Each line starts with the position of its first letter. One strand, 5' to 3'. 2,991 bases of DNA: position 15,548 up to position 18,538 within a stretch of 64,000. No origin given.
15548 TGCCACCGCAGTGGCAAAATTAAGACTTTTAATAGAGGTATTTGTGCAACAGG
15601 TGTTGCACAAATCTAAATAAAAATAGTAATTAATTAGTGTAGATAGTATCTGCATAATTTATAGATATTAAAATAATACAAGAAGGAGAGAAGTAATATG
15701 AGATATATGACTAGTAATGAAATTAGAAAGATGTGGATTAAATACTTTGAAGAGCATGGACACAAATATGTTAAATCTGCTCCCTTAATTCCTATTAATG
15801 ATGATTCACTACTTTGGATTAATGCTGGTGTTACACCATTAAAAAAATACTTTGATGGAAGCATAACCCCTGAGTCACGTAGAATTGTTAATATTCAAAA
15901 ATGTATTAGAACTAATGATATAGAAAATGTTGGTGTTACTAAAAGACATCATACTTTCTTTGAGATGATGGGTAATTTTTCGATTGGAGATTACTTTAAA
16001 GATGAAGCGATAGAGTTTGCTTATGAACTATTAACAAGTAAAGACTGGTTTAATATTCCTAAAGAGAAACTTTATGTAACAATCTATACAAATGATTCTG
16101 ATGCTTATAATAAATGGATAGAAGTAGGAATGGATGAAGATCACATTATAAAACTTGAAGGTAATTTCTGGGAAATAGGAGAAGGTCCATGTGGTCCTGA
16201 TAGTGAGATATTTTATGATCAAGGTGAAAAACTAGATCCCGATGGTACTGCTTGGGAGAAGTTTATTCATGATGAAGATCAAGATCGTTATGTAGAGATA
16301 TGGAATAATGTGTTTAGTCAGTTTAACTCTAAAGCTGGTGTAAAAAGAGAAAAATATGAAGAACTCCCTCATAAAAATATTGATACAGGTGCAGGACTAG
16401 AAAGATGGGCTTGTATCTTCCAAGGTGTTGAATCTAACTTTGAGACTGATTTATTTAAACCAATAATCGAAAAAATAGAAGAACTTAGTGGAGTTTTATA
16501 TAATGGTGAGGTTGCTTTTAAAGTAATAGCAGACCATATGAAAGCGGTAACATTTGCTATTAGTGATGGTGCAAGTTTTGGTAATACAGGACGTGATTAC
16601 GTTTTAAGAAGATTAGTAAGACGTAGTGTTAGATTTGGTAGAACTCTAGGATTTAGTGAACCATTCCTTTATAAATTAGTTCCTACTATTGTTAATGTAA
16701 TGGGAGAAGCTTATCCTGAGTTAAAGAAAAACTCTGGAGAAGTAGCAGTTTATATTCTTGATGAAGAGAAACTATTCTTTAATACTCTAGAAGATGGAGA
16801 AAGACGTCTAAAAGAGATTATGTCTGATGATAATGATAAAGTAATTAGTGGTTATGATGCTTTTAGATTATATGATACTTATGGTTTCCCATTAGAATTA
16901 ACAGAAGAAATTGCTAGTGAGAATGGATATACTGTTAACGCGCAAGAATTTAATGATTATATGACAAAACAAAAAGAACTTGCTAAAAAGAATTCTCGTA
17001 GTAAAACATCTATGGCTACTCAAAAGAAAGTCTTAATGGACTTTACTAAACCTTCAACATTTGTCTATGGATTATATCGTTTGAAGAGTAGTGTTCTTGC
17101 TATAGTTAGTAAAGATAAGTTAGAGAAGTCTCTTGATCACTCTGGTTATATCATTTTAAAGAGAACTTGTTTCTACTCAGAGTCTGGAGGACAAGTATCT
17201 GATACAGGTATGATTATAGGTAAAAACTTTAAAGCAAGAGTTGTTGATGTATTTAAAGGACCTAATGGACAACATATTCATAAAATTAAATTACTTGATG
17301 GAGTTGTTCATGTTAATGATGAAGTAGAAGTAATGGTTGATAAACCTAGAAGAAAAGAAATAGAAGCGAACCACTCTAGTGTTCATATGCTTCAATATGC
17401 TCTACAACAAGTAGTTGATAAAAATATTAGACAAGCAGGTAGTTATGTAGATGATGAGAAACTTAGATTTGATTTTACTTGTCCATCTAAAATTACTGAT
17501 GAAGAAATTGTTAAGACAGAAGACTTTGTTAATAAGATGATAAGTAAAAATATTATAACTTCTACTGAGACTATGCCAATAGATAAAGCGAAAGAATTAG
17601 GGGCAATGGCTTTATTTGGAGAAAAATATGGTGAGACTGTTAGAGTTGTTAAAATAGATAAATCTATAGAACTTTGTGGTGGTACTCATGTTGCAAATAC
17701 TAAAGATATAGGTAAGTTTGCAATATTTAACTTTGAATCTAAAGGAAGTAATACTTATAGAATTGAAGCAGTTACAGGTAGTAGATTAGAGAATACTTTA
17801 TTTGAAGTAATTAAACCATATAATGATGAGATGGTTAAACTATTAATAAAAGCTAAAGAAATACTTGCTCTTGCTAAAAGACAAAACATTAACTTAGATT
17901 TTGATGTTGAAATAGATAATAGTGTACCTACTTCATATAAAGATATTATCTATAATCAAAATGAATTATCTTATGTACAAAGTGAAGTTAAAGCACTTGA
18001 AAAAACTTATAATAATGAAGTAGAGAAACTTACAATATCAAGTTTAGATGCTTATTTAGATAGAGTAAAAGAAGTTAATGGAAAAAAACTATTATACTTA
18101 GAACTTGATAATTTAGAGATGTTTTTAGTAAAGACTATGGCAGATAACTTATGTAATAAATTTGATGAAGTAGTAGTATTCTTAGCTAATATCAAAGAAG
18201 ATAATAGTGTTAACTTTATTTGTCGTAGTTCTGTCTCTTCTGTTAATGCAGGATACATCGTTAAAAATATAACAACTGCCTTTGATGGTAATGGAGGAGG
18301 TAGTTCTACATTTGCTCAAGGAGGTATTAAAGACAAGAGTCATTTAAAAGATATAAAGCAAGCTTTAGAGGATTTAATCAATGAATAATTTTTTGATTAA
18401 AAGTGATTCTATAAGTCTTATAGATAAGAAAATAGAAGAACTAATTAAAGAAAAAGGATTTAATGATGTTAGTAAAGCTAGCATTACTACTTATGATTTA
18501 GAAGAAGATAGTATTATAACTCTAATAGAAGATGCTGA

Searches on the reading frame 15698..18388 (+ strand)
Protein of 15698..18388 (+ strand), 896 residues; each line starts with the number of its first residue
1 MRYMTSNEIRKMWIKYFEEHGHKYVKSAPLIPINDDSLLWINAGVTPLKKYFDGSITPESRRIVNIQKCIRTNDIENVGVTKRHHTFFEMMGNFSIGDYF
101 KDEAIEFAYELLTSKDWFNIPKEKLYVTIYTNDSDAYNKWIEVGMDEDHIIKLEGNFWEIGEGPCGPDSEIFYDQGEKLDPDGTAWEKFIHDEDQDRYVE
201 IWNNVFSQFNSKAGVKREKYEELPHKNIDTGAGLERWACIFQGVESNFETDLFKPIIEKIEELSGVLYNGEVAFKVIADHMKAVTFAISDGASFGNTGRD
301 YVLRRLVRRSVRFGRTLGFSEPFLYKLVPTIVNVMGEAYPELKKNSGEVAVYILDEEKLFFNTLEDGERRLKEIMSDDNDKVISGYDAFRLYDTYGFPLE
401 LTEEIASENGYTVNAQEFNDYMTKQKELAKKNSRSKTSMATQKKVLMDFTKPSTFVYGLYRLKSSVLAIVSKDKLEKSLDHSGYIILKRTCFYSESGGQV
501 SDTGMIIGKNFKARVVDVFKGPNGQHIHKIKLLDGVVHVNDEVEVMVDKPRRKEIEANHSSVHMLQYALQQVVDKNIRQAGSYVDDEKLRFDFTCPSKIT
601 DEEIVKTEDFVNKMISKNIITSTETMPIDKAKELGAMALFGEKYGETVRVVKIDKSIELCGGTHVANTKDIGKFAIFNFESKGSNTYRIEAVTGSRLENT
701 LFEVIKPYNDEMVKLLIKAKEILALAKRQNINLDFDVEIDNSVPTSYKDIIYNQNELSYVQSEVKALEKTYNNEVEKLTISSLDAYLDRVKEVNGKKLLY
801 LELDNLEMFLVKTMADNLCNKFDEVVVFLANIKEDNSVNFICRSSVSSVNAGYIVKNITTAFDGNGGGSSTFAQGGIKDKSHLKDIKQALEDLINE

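Call 85: search_protein_families(library=pfam, proteins=[window:15698-18388:+], max_evalue=0.00001)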
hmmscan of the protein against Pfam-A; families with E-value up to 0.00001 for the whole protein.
window:15698-18388:+ (896 aa): 3 families
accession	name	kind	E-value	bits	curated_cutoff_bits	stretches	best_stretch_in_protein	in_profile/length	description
PF01411.24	tRNA-synt_2c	-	1.2e-183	612.1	30.3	1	8-550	1-551/552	tRNA synthetases class II (A)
PF07973.19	tRNA_SAD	-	1.4e-14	54.2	24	1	648-690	1-44/44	Threonyl and Alanyl tRNA synthetase second additional domain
PF02272.25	DHHA1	-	1.9e-14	54.4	25.9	1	796-896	2-102/102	DHHA1 domain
